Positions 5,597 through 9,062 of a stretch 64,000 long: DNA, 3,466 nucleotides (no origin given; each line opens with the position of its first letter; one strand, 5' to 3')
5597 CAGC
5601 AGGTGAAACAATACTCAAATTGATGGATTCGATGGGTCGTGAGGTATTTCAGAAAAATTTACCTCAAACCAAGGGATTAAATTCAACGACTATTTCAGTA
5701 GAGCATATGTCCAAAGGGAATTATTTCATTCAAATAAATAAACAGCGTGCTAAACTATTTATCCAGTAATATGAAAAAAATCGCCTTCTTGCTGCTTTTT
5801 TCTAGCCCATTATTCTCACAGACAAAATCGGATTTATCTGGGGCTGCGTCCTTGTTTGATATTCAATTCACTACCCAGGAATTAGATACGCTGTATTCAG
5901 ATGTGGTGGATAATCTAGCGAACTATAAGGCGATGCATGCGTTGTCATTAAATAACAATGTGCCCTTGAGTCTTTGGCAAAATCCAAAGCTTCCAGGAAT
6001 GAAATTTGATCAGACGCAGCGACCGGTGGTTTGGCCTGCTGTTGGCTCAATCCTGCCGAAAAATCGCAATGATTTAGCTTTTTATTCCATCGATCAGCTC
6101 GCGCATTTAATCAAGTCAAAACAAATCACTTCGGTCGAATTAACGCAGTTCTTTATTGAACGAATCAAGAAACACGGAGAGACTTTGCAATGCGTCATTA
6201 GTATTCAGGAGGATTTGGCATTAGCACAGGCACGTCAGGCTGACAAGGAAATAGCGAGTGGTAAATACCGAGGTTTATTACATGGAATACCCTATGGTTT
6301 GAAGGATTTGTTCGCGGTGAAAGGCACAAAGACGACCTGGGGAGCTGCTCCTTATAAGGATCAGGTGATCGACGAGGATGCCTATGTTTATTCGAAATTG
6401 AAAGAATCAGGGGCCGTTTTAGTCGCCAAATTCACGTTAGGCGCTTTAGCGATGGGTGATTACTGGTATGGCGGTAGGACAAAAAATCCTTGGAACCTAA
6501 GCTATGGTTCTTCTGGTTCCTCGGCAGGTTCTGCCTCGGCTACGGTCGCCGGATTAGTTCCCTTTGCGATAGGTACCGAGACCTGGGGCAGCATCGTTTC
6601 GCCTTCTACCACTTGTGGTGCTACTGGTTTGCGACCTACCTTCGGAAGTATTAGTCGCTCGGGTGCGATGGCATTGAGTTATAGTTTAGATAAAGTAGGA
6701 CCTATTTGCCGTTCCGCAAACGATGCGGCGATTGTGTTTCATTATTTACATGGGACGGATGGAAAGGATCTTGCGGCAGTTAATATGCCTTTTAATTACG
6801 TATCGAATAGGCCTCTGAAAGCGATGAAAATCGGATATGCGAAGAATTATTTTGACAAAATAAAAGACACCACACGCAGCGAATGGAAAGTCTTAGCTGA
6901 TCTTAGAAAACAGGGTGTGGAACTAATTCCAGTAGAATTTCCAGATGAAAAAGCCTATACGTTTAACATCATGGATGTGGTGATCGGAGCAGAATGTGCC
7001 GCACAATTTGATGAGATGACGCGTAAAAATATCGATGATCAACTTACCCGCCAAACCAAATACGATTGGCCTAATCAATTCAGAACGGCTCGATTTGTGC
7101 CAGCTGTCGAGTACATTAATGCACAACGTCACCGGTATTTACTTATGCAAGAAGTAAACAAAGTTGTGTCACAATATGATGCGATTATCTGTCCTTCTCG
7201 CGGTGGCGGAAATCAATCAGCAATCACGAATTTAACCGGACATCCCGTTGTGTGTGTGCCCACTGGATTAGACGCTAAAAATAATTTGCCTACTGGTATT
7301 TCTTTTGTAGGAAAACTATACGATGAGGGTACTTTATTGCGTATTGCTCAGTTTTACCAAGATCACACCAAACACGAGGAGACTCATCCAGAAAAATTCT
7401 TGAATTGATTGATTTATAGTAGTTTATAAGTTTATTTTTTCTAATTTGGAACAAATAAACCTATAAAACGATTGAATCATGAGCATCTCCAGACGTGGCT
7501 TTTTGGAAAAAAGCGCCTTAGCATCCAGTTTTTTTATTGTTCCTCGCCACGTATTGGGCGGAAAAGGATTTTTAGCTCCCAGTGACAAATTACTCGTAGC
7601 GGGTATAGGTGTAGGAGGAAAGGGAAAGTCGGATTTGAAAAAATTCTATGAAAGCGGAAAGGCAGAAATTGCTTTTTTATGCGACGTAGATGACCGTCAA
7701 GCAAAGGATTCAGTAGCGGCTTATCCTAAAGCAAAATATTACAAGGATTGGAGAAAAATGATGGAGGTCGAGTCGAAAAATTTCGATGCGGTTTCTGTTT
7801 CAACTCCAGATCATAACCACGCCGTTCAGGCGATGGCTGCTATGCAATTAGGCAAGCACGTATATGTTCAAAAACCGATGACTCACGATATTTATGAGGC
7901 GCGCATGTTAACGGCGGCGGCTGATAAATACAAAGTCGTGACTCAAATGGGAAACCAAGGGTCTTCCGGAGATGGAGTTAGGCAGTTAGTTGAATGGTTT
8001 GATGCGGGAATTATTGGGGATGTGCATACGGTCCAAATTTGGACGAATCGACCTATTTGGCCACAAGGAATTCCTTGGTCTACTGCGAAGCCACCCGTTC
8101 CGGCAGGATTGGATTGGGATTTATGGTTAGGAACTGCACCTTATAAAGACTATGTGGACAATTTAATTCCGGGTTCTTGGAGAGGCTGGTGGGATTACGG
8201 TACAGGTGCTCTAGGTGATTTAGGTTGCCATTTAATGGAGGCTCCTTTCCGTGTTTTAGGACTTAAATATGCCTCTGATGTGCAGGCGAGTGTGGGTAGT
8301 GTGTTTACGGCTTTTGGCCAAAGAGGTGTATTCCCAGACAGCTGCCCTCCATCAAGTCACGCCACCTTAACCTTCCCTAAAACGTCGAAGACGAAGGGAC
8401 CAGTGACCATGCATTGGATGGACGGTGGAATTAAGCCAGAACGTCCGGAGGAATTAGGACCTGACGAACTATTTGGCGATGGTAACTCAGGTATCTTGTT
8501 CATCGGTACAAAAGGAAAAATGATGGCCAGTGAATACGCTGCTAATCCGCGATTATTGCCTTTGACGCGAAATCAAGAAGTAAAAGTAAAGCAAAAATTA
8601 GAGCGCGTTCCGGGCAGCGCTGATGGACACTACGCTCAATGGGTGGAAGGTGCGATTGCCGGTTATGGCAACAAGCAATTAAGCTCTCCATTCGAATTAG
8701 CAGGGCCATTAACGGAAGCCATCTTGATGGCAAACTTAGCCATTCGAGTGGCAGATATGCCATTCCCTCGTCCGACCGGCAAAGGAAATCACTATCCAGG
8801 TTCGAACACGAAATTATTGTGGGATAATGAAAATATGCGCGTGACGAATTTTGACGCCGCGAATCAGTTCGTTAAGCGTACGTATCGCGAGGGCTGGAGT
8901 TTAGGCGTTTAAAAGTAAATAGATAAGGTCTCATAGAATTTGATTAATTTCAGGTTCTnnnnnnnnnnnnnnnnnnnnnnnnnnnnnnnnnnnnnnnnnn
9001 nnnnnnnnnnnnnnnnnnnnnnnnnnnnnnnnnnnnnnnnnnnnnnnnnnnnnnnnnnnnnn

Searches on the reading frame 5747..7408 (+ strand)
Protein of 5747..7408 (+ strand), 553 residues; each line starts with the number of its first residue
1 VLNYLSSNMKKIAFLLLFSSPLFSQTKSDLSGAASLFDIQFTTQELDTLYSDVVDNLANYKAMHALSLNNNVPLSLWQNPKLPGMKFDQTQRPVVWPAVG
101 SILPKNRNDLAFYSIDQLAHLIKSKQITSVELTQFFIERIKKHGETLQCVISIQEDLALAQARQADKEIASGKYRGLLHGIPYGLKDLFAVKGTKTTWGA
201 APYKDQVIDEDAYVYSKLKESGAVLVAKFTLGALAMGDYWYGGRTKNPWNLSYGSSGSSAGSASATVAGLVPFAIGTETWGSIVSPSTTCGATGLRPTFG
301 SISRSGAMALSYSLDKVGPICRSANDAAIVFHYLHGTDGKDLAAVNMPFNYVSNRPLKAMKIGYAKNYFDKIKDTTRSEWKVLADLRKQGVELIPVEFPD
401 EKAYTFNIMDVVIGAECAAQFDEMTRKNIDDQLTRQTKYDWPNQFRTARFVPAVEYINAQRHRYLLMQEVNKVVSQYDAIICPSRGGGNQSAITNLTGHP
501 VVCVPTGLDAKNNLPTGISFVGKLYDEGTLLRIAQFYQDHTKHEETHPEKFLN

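Call 10: search_protein_families(library=pfam, proteins=[window:5747-7408:+], max_evalue=0.001)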
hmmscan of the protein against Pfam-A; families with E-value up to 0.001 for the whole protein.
window:5747-7408:+ (553 aa): 1 family
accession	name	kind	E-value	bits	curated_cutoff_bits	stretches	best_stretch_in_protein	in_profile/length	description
PF01425.27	Amidase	-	2.4e-76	258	27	1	131-484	1-376/445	Amidase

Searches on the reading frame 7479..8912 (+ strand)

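Call 10: search_protein_families(library=pfam, proteins=[window:7479-8912:+], max_evalue=0.001)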
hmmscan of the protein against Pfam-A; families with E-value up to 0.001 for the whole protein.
window:7479-8912:+ (477 aa): 3 families
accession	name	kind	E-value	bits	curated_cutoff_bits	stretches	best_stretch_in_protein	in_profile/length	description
PF01408.29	GFO_IDH_MocA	-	2.9e-18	67.1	24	1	40-158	3-119/120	Oxidoreductase family, NAD-binding Rossmann fold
PF19051.5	GFO_IDH_MocA_C2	-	1.2e-14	54.9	23.3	1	204-267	45-108/254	Oxidoreductase family, C-terminal alpha/beta domain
PF22725.1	GFO_IDH_MocA_C3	-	4.5e-06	27.1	27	0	230-300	31-93/124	GFO/IDH/MocA C-terminal domain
